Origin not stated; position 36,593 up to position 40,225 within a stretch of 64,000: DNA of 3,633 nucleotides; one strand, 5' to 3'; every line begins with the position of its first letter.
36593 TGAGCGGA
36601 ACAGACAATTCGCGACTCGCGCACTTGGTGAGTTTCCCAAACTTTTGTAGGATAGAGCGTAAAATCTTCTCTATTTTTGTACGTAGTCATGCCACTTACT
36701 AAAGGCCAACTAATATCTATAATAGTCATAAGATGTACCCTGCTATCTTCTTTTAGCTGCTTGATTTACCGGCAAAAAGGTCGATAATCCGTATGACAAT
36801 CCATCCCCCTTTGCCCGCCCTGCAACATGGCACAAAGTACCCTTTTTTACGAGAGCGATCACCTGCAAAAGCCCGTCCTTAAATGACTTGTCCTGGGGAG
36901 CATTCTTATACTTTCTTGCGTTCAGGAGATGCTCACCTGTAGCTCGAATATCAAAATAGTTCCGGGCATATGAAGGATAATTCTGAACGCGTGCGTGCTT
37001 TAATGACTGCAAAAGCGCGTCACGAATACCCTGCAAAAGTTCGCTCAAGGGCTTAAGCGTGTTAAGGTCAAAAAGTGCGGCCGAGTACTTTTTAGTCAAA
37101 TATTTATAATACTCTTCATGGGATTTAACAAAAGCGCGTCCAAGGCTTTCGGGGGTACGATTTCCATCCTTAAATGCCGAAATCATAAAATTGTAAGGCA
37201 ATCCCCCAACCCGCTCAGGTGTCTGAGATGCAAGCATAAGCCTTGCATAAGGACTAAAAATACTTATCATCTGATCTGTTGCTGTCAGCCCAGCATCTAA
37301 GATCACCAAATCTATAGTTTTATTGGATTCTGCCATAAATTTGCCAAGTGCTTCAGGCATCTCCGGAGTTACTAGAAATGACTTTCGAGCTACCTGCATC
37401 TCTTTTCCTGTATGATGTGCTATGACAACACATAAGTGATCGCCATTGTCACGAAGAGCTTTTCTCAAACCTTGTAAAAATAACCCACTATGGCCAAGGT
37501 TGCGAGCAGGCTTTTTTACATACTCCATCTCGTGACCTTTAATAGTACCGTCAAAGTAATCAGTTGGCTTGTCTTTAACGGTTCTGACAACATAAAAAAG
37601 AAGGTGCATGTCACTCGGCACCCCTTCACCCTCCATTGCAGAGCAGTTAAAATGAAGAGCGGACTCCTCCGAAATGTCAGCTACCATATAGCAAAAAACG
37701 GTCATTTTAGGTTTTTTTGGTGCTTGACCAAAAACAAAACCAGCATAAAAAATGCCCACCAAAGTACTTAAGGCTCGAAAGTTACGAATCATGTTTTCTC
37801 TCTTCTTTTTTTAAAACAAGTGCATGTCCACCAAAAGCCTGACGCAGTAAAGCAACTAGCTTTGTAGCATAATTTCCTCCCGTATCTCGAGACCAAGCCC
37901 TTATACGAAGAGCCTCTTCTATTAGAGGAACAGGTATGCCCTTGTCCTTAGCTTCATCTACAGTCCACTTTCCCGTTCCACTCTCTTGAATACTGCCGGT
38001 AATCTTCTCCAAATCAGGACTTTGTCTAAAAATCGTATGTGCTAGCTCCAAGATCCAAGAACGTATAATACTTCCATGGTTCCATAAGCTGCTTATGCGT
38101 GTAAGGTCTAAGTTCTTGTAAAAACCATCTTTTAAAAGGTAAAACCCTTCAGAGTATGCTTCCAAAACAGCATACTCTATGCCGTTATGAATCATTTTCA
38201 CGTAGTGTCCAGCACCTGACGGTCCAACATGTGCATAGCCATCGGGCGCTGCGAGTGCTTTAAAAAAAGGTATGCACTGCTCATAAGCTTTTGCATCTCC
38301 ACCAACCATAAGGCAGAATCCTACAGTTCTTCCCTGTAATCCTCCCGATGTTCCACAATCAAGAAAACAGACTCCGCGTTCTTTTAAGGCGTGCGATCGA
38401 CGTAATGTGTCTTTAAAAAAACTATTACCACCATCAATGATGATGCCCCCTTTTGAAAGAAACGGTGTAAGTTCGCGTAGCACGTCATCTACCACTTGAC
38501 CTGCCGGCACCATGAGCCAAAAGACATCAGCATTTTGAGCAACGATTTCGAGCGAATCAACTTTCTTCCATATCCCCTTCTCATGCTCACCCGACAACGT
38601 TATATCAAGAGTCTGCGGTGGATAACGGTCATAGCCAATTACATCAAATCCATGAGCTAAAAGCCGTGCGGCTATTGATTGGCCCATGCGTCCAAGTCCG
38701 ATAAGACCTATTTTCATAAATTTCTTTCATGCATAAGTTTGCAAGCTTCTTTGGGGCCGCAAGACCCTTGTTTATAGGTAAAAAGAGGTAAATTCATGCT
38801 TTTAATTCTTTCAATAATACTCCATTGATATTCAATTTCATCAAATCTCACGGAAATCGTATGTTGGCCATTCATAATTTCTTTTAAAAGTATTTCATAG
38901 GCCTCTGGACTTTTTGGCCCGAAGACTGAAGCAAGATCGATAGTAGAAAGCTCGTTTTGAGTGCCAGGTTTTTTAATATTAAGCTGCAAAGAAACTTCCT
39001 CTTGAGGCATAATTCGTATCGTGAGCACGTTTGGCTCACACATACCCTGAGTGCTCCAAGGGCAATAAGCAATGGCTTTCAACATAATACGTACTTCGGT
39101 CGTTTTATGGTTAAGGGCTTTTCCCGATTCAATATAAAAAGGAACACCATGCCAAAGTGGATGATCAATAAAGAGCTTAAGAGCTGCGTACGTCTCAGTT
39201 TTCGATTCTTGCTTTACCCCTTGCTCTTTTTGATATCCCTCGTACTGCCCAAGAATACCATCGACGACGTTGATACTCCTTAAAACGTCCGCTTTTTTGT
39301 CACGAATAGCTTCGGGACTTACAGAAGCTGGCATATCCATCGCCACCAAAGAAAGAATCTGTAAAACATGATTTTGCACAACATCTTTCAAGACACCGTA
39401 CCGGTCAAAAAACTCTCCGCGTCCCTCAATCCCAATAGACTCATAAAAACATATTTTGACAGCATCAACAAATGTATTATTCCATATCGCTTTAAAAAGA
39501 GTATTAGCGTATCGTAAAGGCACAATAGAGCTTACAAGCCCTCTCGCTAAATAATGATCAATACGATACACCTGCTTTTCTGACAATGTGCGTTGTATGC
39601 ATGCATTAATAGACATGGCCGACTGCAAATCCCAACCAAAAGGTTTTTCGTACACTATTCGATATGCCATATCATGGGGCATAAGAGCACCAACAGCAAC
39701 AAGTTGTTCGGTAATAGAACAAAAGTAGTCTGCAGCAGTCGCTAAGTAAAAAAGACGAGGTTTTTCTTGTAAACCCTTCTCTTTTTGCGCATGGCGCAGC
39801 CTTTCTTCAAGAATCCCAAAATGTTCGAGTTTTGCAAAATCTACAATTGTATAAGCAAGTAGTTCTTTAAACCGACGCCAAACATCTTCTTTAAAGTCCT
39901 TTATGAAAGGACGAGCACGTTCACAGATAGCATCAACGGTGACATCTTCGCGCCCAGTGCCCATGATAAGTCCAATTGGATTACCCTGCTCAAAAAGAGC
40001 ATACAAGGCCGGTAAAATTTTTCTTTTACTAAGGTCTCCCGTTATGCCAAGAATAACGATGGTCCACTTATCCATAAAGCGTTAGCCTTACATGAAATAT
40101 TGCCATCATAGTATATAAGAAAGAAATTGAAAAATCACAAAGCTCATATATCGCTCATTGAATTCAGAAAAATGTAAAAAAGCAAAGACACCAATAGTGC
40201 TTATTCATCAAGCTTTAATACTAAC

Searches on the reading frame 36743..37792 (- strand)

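Call 26: search_protein_families(library=pfam, proteins=[window:36743-37792:-], max_evalue=0.0001)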
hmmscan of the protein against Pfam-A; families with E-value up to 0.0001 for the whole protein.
window:36743-37792:- (349 aa): 1 family
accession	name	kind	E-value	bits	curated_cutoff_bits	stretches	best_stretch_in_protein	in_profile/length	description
PF03415.19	Peptidase_C11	-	4.3e-12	46.7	25.8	1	137-270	119-249/359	Clostripain family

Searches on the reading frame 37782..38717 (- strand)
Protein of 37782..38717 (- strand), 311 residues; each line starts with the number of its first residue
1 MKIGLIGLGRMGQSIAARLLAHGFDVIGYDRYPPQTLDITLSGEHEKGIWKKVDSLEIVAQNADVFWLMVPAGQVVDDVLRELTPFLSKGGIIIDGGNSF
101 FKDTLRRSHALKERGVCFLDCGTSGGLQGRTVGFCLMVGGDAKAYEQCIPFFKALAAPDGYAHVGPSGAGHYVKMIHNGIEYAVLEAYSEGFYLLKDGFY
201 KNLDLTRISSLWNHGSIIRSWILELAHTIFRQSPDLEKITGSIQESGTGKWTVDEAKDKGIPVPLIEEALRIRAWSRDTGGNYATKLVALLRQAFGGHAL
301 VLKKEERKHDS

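Call 26: search_protein_families(library=pfam, proteins=[window:37782-38717:-], max_evalue=0.0001)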
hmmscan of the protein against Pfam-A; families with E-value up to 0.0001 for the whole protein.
window:37782-38717:- (311 aa): 4 families
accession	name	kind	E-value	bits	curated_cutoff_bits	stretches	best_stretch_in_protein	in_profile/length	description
PF03446.21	NAD_binding_2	-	1.1e-37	130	21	1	2-157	1-154/161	NAD binding domain of 6-phosphogluconate dehydrogenase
PF00393.24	6PGD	-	3.1e-25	89.6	27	1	170-279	1-116/290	6-phosphogluconate dehydrogenase, C-terminal domain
PF02826.25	2-Hacid_dh_C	-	5.4e-09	36.1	25.1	1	2-74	38-103/178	D-isomer specific 2-hydroxyacid dehydrogenase, NAD binding domain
PF03807.23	F420_oxidored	-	8.2e-08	33.2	21.6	1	2-96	1-91/94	NADP oxidoreductase coenzyme F420-dependent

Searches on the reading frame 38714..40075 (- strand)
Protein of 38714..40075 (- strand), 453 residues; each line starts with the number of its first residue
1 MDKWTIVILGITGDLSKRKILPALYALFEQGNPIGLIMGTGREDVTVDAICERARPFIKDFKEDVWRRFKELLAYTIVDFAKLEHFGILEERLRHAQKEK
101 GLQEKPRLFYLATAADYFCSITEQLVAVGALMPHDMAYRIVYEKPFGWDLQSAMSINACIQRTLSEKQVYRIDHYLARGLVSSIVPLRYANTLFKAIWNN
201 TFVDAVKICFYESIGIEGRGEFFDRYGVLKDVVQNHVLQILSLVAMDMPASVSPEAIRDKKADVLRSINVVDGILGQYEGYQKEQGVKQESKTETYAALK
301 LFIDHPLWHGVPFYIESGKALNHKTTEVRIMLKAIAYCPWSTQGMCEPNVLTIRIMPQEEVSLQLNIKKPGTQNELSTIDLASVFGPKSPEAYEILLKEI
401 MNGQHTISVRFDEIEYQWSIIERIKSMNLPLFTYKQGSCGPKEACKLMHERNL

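Call 26: search_protein_families(library=pfam, proteins=[window:38714-40075:-], max_evalue=0.0001)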
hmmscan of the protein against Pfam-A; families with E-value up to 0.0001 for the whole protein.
window:38714-40075:- (453 aa): 2 families
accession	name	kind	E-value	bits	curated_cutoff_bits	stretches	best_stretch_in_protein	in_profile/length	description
PF02781.21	G6PD_C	-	9.4e-85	284.7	27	1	186-451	2-291/296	Glucose-6-phosphate dehydrogenase, C-terminal domain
PF00479.28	G6PD_N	-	3e-41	142.5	22.1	1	7-181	1-181/183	Glucose-6-phosphate dehydrogenase, NAD binding domain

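Call 63: find_homologous_proteins(query=window:38714-40075:-, max_evalue=1e-10)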
Query window:38714-40075:- (453 aa): 7752 proteins with E <= 1e-10 among 8000 candidates; the best 120 are listed.
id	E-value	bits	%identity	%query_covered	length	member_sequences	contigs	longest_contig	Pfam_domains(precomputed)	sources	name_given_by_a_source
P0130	0.0e+0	1037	100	100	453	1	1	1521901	PF02781.22,PF00479.29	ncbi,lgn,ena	-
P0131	1.0e-220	752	72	100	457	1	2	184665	PF02781.22,PF00479.29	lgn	-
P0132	2.2e-200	685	65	100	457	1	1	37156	PF02781.22,PF00479.29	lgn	-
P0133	1.5e-192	659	62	100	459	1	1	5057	PF02781.22,PF00479.29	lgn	-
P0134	3.1e-171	588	56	99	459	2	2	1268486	PF02781.22,PF00479.29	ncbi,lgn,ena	-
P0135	1.1e-166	573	57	100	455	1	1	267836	PF02781.22,PF00479.29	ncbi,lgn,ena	-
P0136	4.6e-164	565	56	100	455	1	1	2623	PF02781.22,PF00479.29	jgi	jgi:glucose-6-phosphate 1-dehydrogenase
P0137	1.2e-159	550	55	99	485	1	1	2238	PF02781.22,PF00479.29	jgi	jgi:glucose-6-phosphate 1-dehydrogenase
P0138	3.9e-155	535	53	98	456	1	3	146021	PF02781.22,PF00479.29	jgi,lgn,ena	-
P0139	2.9e-149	516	53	99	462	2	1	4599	PF02781.22,PF00479.29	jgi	jgi:glucose-6-phosphate 1-dehydrogenase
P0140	1.7e-145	504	51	99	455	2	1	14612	PF02781.22,PF00479.29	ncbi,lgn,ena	-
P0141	6.4e-145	502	51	99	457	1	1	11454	PF02781.22,PF00479.29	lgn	-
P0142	1.9e-143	497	50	99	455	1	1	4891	PF02781.22,PF00479.29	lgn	-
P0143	4.6e-143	496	51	90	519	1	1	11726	PF02781.22,PF00479.29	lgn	-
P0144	5.3e-143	495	50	99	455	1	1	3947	PF02781.22,PF00479.29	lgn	-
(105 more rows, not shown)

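Call 65: find_encoding_contigs(protein=P0130, flank=10000, max_places=2)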
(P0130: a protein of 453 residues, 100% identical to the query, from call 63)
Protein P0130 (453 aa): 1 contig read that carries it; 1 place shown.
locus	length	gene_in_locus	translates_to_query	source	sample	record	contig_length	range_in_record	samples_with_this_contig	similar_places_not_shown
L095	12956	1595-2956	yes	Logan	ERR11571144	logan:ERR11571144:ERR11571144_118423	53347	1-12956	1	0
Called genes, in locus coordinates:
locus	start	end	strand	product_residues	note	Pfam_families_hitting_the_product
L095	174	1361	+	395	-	-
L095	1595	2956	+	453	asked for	PF00479:G6PD_N, PF02781:G6PD_C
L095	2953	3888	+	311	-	PF02826:2-Hacid_dh_C, PF03446:NAD_binding_2, PF03807:F420_oxidored, PF00393:6PGD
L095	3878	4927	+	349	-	PF03415:Peptidase_C11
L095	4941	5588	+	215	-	PF04199:Cyclase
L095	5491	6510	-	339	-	-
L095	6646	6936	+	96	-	-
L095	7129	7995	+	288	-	-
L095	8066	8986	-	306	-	-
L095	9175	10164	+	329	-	PF01145:Band_7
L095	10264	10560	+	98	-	-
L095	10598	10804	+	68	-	-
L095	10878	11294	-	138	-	PF00334:NDK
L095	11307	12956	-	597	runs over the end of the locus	PF17092:PCB_OB (faint), PF00575:S1 (weak), PF13509:S1_2 (faint), PF00575:S1, PF00575:S1, PF23459:S1_RRP5 (weak), PF00575:S1, PF23459:S1_RRP5 (weak), +2 more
